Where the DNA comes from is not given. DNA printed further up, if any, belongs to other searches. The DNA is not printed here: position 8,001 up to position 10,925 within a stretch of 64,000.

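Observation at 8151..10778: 875-aa protein combining a GHKL (Bergerat-fold) ATPase motif set with putative beta-sandwich repeats, an architecture I cannot assign to MutL/Hsp90/GyrB/His-kinase/MORC types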

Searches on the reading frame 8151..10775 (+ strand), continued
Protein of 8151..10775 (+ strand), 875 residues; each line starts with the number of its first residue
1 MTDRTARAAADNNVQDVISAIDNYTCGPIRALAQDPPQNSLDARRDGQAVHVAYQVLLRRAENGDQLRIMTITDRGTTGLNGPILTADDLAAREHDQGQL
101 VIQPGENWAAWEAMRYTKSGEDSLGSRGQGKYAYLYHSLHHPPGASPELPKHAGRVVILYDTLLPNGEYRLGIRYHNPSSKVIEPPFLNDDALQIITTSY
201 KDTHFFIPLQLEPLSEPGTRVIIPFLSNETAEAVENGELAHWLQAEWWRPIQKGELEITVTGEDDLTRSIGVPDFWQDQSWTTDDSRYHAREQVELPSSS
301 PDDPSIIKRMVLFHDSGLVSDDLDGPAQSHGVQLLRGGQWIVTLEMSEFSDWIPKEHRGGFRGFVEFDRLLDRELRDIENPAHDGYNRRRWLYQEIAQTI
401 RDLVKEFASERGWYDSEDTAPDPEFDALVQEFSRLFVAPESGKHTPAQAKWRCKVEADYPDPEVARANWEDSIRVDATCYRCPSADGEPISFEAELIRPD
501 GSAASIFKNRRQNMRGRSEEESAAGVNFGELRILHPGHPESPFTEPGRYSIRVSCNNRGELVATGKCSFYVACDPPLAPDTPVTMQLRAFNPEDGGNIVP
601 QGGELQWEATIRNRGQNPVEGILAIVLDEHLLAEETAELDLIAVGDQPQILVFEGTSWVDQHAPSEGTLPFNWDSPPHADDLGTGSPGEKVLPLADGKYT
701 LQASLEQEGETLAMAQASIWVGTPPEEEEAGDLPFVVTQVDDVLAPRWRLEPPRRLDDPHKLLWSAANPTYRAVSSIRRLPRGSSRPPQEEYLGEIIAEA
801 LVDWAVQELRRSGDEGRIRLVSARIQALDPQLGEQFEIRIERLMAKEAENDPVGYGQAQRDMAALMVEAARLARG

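Call 39: find_encoding_contigs(protein=P0031, flank=8000, max_places=1)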
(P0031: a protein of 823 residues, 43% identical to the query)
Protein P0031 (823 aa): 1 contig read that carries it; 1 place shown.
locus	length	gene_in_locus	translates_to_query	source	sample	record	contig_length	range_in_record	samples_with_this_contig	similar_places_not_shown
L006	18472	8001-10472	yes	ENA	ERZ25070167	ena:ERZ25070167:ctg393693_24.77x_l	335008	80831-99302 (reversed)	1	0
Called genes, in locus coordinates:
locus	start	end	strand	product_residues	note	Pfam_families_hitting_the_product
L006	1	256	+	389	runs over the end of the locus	PF22691:Thiolase_C_1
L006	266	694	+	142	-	PF12172:zf-ChsH2, PF01796:OB_ChsH2_C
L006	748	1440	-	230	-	PF01545:Cation_efflux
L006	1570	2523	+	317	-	PF00378:ECH_1, PF16113:ECH_2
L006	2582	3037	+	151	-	PF01575:MaoC_dehydratas, PF13452:FAS1_DH_region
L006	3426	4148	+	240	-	PF00557:Peptidase_M24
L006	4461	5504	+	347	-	PF00145:DNA_methylase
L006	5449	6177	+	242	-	-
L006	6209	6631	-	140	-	PF03852:Vsr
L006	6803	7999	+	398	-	-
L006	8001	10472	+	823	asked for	-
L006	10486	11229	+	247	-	-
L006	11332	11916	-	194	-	PF04255:DUF433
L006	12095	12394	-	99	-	-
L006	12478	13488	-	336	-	PF00586:AIRS, PF02769:AIRS_C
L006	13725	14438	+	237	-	PF02190:LON_substr_bdg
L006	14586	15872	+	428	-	PF00724:Oxidored_FMN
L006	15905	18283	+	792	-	PF17191:RecG_wedge, PF01336:tRNA_anti-codon, PF00270:DEAD, PF00271:Helicase_C, PF19833:RecG_dom3_C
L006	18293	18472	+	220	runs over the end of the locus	PF13673:Acetyltransf_10, PF00583:Acetyltransf_1, PF13508:Acetyltransf_7 (weak)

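Call 61: find_related_loci(query=A1, collection=genome_contigs, flank=7000)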
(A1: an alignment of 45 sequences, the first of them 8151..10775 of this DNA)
Query A1 (875 aa) in genome_contigs; peptide patterns used: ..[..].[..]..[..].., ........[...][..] (x = any residue, [..] = any of these).
78 stretches matched a pattern; 65 encode a relative of the query (tblastn E <= 1e-3); 64 distinct loci.
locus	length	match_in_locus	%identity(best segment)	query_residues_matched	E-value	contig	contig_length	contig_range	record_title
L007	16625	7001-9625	91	1-875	0e+0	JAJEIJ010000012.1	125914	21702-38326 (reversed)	MAG: Acidimicrobiia bacterium isolate p16x65bins.37 k141_978303, whole genome shotgun sequence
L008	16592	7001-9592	79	11-874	0e+0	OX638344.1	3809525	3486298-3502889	MAG: uncultured Acidimicrobiales bacterium isolate f043cee6-6750-45b5-b834-f9289512c0be genome assembly, chromosome: 1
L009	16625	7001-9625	77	1-875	0e+0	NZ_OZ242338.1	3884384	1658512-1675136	MAG: Candidatus Poriferisocius sp. isolate b1648d6f-d579-441a-9e02-68cbdfacbddd chromosome 1, complete sequence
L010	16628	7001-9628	66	1-874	0e+0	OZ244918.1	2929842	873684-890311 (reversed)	MAG: Candidatus Poriferisocius sp. isolate 059c7ca3-f08e-4c66-a120-614690c839ce genome assembly, chromosome: 1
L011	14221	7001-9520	35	12-867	1e-139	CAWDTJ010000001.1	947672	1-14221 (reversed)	MAG: uncultured Actinomycetes bacterium isolate MFD04492.bin.2.164 genome assembly, contig: contig_20819, whole genome s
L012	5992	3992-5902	39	12-649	1e-134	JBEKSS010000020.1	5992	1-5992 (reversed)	MAG: Candidatus Bathyarchaeia archaeon isolate SPRUCE 53 SPRUCE_53_20, whole genome shotgun sequence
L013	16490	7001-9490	35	9-822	5e-126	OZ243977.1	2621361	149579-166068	MAG: Dehalococcoidia bacterium isolate 7f9773e7-94d2-4cdc-9af9-5f80bc638774 genome assembly, chromosome: 1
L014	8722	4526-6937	35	12-845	3e-121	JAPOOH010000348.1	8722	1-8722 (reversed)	MAG: Chloroflexota bacterium isolate APA_bin_2 c_000000464934, whole genome shotgun sequence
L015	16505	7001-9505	35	14-868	1e-120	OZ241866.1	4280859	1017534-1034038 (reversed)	MAG: Chloroflexota bacterium isolate 648bf299-2263-4cbe-a927-b722e8dafbdb genome assembly, chromosome: 1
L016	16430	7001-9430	34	9-843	9e-119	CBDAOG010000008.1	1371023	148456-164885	MAG: Dehalococcoidia bacterium isolate 0aa05121-dee9-464a-b52f-06bcf9350706 genome assembly, contig: contig_8, whole gen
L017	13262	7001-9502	33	12-867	2e-118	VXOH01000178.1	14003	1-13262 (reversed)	MAG: Chloroflexi bacterium isolate SB0662_bin_28 NODE_3799_length_14003_cov_39.377187, whole genome shotgun sequence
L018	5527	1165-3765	34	8-867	4e-118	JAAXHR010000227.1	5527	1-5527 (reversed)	MAG: Dehalococcoidia bacterium isolate Plut_88894 unfiltered_Plut_88894_genomic_contig_1196958, whole genome shotgun seq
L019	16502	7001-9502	33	12-865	2e-117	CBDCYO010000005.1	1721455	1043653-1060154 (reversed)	MAG: Dehalococcoidia bacterium isolate 63611516-fa43-4063-b574-94f25a32ee57 genome assembly, contig: chromosome_2, whole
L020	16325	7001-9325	34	10-821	2e-117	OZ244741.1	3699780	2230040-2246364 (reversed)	MAG: Dehalococcoidia bacterium isolate 3ca8c83b-605f-4fcd-bc6c-fe95b3c2bdbe genome assembly, chromosome: 1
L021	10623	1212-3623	34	12-845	2e-116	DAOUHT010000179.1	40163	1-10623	MAG TPA_asm: Dehalococcoidia bacterium isolate S18_111 64023, whole genome shotgun sequence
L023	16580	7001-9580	32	9-868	4e-111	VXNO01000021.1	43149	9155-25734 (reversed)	MAG: Chloroflexi bacterium isolate SB0662_bin_10 NODE_879_length_43149_cov_53.992528, whole genome shotgun sequence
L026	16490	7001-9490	34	12-867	2e-109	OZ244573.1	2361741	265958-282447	MAG: Chloroflexota bacterium isolate 8e6c3dbd-1099-4de1-8cc9-1ee9581dcb45 genome assembly, chromosome: 1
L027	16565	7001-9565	33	14-868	6e-109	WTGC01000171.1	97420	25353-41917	MAG: Chloroflexi bacterium isolate CO36386bin_32 NODE_142_length_97420_cov_48.629425, whole genome shotgun sequence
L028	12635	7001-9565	32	1-817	4e-108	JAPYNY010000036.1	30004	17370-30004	MAG: Candidatus Hopanoidivorans cymbastelae isolate m_cyhl3 Seq36, whole genome shotgun sequence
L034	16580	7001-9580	33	14-868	1e-104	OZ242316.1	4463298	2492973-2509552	MAG: Phototrophicaceae bacterium isolate 1c5d3dbf-4c41-42bc-ba17-ce205a6abcc2 genome assembly, chromosome: 1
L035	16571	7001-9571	33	12-871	8e-104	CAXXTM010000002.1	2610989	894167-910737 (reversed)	MAG: Aggregatilineales bacterium isolate 62aee02d-d874-4152-9184-e901ed541c18 genome assembly, contig: contig_2, whole g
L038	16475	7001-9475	33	12-864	3e-109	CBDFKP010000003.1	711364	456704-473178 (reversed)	MAG: Dehalococcoidia bacterium isolate 54f7828e-2c5e-4b54-8adc-feff5b35415e genome assembly, contig: contig_3, whole gen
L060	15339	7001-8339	47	14-648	1e-54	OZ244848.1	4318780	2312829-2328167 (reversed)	MAG: Chloroflexota bacterium isolate 63517e8d-ff5b-49d2-9bcc-bc3416bcaf89 genome assembly, chromosome: 1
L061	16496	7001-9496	31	9-867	5e-102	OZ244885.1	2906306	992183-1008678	MAG: Dehalococcoidia bacterium isolate fdb43404-dfe2-4bc2-b563-a099daddbcab genome assembly, chromosome: 1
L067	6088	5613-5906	51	12-108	1e-19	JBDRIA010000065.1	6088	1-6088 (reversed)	MAG: Chloroflexota bacterium isolate MEGAHIT-group-1.557 k141_13087861, whole genome shotgun sequence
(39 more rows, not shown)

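Call 71: search_protein_families(library=pfam, proteins=[L023:11585-16465:-, L023:10404-11510:-, L027:10451-15142:-, L034:5326-5826:-, L034:4721-5293:-, L035:3459-4736:-, L061:10341-13361:-, L061:13355-14704:-, L038:10452-13697:-, L026:9551-12652:+], max_evalue=0.001)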
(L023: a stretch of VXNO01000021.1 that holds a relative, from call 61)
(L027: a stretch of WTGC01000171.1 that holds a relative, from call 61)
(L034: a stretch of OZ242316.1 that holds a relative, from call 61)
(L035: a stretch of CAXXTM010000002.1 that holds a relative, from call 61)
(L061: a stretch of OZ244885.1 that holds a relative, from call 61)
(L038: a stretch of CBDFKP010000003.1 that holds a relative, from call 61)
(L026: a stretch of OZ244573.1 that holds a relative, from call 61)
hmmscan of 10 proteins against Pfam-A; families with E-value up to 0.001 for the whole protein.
L023:11585-16465:- (1627 aa): 6 families
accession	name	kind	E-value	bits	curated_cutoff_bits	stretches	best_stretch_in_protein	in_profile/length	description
PF00562.33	RNA_pol_Rpb2_6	-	6.9e-117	391.2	23.4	2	983-1305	2-310/373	RNA polymerase Rpb2, domain 6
PF04565.21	RNA_pol_Rpb2_3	-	2.6e-28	98.4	21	1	422-490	1-68/68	RNA polymerase Rpb2, domain 3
PF04560.25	RNA_pol_Rpb2_7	-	4.4e-27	94.8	32.1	1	1517-1591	1-85/87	RNA polymerase Rpb2, domain 7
PF04561.19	RNA_pol_Rpb2_2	-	4.5e-23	82.4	21.7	1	146-363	1-190/190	RNA polymerase Rpb2, domain 2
PF10385.14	RNA_pol_Rpb2_45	-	3.5e-21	75.5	28.2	1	865-921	10-66/66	RNA polymerase beta subunit external 1 domain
PF04563.20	RNA_pol_Rpb2_1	-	2.2e-16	60.4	28.2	1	22-407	2-201/203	RNA polymerase beta subunit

L023:10404-11510:- (369 aa): 3 families
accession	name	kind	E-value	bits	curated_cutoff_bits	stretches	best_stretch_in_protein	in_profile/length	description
PF13472.12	Lipase_GDSL_2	-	2.1e-15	58.1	32.9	1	93-350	1-175/178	GDSL-like Lipase/Acylhydrolase family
PF00657.28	Lipase_GDSL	-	0.00014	22.6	23.6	1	91-182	1-103/208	GDSL-like Lipase/Acylhydrolase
PF25182.1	NonGDSL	-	0.0005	19.9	80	0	87-178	26-116/220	Non-GDSL lipase-like family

L027:10451-15142:- (1564 aa): 6 families
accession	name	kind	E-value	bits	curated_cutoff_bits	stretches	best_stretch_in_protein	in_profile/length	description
PF00562.33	RNA_pol_Rpb2_6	-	1.5e-119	400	23.4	2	926-1248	3-311/373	RNA polymerase Rpb2, domain 6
PF04565.21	RNA_pol_Rpb2_3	-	2.1e-28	98.7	21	1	419-487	1-68/68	RNA polymerase Rpb2, domain 3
PF04560.25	RNA_pol_Rpb2_7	-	1.4e-27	96.4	32.1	1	1459-1533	1-85/87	RNA polymerase Rpb2, domain 7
PF04561.19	RNA_pol_Rpb2_2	-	1.2e-26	94.1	21.7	1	146-360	1-190/190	RNA polymerase Rpb2, domain 2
PF10385.14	RNA_pol_Rpb2_45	-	1.8e-21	76.4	28.2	1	803-863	9-66/66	RNA polymerase beta subunit external 1 domain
PF04563.20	RNA_pol_Rpb2_1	-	5.9e-18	65.6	28.2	1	22-404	2-201/203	RNA polymerase beta subunit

L034:5326-5826:- (167 aa): 1 family
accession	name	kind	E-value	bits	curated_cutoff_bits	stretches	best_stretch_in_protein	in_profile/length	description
PF01058.29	Oxidored_q6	-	2.7e-29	102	27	1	45-153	1-127/128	NADH ubiquinone oxidoreductase, 20 Kd subunit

L034:4721-5293:- (191 aa): 1 family
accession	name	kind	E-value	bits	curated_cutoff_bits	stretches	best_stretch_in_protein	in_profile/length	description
PF00329.25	Complex1_30kDa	-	1.6e-41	142.2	22.5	1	36-171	2-123/124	Respiratory-chain NADH dehydrogenase, 30 Kd subunit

L035:3459-4736:- (426 aa): 1 family
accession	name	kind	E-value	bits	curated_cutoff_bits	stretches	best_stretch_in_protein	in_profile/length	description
PF00346.24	Complex1_49kDa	-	1.9e-109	365.4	24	1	154-426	1-271/271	Respiratory-chain NADH dehydrogenase, 49 Kd subunit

L061:10341-13361:- (1007 aa): 5 families
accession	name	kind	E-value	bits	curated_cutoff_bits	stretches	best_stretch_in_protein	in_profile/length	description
PF18766.7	SWI2_SNF2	-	2.4e-24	86.7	26.7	1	297-448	1-144/221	SWI2/SNF2 ATPase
PF04313.20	HSDR_N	-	1.3e-16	61.5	25.1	1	137-223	110-196/198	Type I restriction enzyme R protein N terminus (HSDR_N)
PF04851.21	ResIII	-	1.4e-16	61.3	22.5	1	294-448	4-151/164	Type III restriction enzyme, res subunit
PF22679.2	T1R_D3-like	-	1.2e-11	45.7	27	1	670-722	103-156/158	Type I restriction enzyme subunit R domain 3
PF00270.35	DEAD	-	4.3e-08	33.5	26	1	314-501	13-164/167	DEAD/DEAH box helicase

L061:13355-14704:- (450 aa): 1 family
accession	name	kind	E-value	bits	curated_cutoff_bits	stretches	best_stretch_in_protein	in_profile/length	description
PF01420.25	Methylase_S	-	3.4e-17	63.6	22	2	245-406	2-151/168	Type I restriction modification DNA specificity domain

L038:10452-13697:- (1082 aa): 4 families
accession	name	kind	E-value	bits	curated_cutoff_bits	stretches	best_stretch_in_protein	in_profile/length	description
PF02384.22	N6_Mtase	-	8.8e-13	48.7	20.4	1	354-416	7-71/311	N-6 DNA Methylase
PF07669.17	Eco57I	-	2.2e-09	38.1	25.3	1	435-675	3-149/171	Eco57I restriction-modification methylase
PF01170.24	UPF0020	-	0.00021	21.5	22.3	0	392-449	29-93/197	RMKL-like, methyltransferase domain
PF20473.4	MmeI_Mtase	-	0.00034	20.3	27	0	385-454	13-84/259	MmeI, DNA-methyltransferase domain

L026:9551-12652:+ (1034 aa): 4 families
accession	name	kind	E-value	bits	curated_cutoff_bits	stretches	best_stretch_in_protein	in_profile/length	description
PF00176.29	SNF2-rel_dom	-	7.4e-62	209.5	24.9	1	564-843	1-289/290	SNF2-related domain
PF12419.13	DUF3670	-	1.5e-37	128.8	27.6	1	382-514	4-135/136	SNF2 Helicase protein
PF00271.37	Helicase_C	-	1.8e-20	73.7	23.5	1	861-971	5-110/110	Helicase conserved C-terminal domain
PF04851.21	ResIII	-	0.00091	19.6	22.5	0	560-718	3-163/164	Type III restriction enzyme, res subunit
